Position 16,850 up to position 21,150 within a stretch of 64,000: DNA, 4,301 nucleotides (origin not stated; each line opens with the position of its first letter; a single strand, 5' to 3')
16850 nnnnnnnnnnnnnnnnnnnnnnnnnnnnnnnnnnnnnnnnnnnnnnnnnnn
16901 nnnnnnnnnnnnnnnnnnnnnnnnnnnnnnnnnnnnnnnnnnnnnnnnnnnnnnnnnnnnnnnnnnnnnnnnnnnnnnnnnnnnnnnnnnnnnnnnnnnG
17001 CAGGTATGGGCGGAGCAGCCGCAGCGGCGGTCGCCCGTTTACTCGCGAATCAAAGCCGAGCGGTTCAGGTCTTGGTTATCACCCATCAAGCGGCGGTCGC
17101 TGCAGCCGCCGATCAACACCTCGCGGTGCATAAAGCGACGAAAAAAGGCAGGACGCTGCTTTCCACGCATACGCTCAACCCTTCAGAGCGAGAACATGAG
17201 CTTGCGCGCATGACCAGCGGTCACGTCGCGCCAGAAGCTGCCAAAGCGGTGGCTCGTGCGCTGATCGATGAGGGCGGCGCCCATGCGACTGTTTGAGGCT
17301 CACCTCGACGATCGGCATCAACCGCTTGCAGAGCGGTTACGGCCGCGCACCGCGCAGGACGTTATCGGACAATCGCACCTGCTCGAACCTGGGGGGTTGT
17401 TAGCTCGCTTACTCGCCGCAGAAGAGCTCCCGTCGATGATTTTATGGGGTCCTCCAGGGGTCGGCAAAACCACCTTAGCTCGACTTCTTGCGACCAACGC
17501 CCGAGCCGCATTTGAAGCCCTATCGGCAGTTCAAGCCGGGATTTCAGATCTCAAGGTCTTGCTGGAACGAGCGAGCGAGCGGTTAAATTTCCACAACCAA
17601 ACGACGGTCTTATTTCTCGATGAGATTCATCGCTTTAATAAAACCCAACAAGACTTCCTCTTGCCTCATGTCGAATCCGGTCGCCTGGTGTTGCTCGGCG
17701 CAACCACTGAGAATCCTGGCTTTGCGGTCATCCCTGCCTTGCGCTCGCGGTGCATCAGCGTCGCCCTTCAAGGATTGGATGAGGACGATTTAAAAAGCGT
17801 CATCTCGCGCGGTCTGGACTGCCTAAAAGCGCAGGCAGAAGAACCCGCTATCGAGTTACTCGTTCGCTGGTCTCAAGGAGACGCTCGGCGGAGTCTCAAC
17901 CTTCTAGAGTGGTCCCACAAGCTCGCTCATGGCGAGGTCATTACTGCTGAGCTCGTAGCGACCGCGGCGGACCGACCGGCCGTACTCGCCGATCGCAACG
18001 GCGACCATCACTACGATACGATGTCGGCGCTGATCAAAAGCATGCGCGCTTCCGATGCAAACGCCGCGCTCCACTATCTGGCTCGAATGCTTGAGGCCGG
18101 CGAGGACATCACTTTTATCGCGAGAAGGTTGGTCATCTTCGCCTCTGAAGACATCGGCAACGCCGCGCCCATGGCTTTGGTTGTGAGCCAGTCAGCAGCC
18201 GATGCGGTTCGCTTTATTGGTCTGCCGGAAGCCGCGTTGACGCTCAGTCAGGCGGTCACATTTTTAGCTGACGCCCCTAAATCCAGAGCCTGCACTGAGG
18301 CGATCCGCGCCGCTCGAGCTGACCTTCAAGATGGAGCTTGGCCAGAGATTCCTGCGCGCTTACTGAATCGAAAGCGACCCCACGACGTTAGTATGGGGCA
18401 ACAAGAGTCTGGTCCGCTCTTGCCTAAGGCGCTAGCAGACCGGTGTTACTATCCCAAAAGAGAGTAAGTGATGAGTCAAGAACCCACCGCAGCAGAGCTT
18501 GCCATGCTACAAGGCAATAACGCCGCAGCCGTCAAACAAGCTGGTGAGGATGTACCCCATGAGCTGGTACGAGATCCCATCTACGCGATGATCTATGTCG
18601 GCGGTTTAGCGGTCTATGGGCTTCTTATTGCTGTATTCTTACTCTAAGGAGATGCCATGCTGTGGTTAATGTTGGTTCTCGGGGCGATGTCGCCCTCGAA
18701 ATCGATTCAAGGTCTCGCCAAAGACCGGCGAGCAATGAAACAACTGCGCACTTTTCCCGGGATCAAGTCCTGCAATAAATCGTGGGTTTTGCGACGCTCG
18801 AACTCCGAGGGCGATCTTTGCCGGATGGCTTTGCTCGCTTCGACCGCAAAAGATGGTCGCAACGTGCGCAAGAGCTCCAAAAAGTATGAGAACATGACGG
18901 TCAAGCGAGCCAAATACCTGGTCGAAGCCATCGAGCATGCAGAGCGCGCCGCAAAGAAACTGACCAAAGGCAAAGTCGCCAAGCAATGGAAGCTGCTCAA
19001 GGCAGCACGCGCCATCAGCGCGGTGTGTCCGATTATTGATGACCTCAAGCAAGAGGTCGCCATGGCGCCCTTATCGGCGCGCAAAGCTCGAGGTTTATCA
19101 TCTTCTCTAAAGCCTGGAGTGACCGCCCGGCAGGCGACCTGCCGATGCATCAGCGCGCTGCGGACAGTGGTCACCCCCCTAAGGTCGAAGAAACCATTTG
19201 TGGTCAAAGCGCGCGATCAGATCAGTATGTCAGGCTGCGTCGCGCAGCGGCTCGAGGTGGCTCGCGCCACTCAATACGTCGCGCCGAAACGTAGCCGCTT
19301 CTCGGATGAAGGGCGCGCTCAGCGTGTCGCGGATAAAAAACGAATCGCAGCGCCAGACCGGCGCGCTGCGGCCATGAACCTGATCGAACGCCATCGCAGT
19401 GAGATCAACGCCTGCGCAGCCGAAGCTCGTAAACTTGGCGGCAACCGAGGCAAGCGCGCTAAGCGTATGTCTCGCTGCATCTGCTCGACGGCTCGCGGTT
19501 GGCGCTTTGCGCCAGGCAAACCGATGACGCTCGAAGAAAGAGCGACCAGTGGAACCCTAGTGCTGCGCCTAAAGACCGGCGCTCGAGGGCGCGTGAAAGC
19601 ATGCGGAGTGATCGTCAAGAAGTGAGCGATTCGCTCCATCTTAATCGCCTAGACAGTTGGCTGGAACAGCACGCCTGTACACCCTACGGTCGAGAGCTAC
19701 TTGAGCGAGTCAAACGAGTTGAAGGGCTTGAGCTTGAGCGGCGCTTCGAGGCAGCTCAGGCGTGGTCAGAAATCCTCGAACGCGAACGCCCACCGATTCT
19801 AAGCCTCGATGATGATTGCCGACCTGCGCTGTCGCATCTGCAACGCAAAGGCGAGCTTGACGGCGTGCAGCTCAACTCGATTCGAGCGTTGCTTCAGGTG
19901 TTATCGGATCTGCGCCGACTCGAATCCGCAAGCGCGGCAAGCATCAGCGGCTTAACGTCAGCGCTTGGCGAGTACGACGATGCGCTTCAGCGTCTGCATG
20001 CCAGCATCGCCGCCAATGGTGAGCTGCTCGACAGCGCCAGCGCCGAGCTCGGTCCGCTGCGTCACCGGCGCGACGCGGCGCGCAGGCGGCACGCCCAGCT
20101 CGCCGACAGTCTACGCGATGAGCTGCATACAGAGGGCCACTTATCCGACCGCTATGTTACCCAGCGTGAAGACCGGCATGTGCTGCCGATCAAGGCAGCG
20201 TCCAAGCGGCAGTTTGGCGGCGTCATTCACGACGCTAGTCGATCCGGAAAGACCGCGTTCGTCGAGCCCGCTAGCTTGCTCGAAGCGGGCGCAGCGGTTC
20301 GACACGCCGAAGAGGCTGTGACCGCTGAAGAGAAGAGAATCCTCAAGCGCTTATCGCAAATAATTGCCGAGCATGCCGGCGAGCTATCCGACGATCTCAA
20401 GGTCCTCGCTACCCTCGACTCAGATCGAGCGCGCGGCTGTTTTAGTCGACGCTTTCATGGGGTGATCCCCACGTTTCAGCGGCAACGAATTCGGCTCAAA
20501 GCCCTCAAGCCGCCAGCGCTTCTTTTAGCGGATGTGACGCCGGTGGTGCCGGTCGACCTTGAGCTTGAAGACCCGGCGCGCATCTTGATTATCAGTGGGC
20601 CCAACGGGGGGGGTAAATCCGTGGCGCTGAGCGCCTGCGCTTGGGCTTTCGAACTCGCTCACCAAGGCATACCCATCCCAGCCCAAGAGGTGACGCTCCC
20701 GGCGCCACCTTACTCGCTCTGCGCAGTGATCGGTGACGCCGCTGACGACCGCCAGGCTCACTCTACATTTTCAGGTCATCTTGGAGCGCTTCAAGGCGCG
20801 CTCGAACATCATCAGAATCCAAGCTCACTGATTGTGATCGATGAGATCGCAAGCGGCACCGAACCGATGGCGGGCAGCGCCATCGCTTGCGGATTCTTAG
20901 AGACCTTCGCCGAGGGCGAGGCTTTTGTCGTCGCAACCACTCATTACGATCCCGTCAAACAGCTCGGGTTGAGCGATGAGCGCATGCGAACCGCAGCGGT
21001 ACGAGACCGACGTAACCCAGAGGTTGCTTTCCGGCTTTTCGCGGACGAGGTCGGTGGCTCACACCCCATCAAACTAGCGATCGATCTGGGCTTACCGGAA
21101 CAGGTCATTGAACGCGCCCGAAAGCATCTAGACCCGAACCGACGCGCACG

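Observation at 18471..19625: Two unannotated-type genes (58-aa membrane peptide and 322-aa highly basic protein) wedged between rarA and mutS2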

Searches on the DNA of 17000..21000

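Call 70: search_rna_families(source=window, start=17000, end=21000, threshold=evalue, max_evalue=1)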
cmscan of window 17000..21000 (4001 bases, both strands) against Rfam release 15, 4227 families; matches with E-value up to 1: 1.
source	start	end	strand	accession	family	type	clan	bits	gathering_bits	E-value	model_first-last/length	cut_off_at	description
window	20055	20080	-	RF02243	Xoo8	Gene; sRNA;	-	14.4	90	0.6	23-48/323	no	Proteobacterial sRNA Xoo8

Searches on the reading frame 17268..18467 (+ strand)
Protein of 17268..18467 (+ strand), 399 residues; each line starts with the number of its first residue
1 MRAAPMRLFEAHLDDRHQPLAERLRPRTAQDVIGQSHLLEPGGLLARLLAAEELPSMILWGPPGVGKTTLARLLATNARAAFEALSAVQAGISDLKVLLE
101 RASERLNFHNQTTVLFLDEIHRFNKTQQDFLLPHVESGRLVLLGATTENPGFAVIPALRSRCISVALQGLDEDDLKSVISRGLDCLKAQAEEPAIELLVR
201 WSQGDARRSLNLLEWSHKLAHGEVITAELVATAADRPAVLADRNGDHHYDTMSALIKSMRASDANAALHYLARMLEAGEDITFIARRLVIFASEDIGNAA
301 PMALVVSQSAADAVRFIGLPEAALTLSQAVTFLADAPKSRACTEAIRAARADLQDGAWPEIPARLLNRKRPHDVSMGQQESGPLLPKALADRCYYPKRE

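Call 3: search_protein_families(library=pfam, proteins=[window:17268-18467:+], max_evalue=0.1)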
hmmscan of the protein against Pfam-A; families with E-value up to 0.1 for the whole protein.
window:17268-18467:+ (399 aa): 32 families (the best 25 are shown)
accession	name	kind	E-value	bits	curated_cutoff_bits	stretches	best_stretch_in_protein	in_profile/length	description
PF12002.13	MgsA_C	-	2.3e-40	138.6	27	1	262-378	2-118/167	MgsA AAA+ ATPase C terminal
PF16193.11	AAA_assoc_2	-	3.5e-21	75.7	34.3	1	187-260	4-81/81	AAA C-terminal domain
PF00004.35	AAA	-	7.8e-15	55.9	21.2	1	57-162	1-123/131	ATPase family associated with various cellular activities (AAA)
PF05496.18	RuvB_N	-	5.3e-13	49.5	27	1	24-140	1-113/159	Holliday junction DNA helicase RuvB P-loop domain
PF13191.12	AAA_16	-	2.5e-07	31.8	32.6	1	51-81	21-51/167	AAA ATPase domain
PF07728.20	AAA_5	-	4.9e-06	27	22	1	57-144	2-99/139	AAA domain (dynein-related subfamily)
PF13173.12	AAA_14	-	7.6e-06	26.4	27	1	57-128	5-79/129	AAA domain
PF13401.12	AAA_22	-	1.2e-05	26.1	27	1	56-78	7-29/130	AAA domain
PF01078.27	Mg_chelatase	-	3.1e-05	23.9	20.3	1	49-75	17-43/207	Magnesium chelatase, subunit ChlI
PF20720.3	nSTAND3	-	4.5e-05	23.6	27.2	1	57-102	20-64/155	Novel STAND NTPase 3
PF00158.32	Sigma54_activat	-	4.7e-05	23.6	20.2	1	111-149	93-131/168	Sigma-54 interaction domain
PF14532.12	Sigma54_activ_2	-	0.00016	22.4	25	1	57-137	24-95/138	Sigma-54 interaction domain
PF13238.12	AAA_18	-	0.00085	20.2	29.4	1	58-129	2-57/128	AAA domain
PF24389.1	ORC-CDC6-like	-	0.002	17.4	27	0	56-85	34-62/571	ORC-CDC6-like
PF13479.12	AAA_24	-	0.0032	17.8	27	1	56-123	4-76/195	AAA domain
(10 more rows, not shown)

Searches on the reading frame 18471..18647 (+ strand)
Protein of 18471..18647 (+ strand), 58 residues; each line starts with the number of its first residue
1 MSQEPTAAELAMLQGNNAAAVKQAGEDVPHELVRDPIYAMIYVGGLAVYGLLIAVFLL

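Call 3: search_protein_families(library=pfam, proteins=[window:18471-18647:+], max_evalue=0.1)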
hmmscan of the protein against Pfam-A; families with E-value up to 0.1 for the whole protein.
window:18471-18647:+ (58 aa): 0 families

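Call 53: search_protein_families(library=ncbifam, proteins=[window:18471-18647:+], max_evalue=10)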
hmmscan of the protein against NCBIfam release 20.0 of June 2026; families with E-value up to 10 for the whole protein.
window:18471-18647:+ (58 aa): 0 families

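Call 79: search_protein_families(library=padloc, proteins=[window:18471-18647:+], max_evalue=0.1)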
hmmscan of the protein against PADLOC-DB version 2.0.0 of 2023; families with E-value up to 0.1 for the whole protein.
window:18471-18647:+ (58 aa): 0 families

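Call 80: search_protein_families(library=phrogs, proteins=[window:18471-18647:+], max_evalue=0.1)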
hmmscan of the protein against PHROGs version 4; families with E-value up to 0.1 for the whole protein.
window:18471-18647:+ (58 aa): 0 families
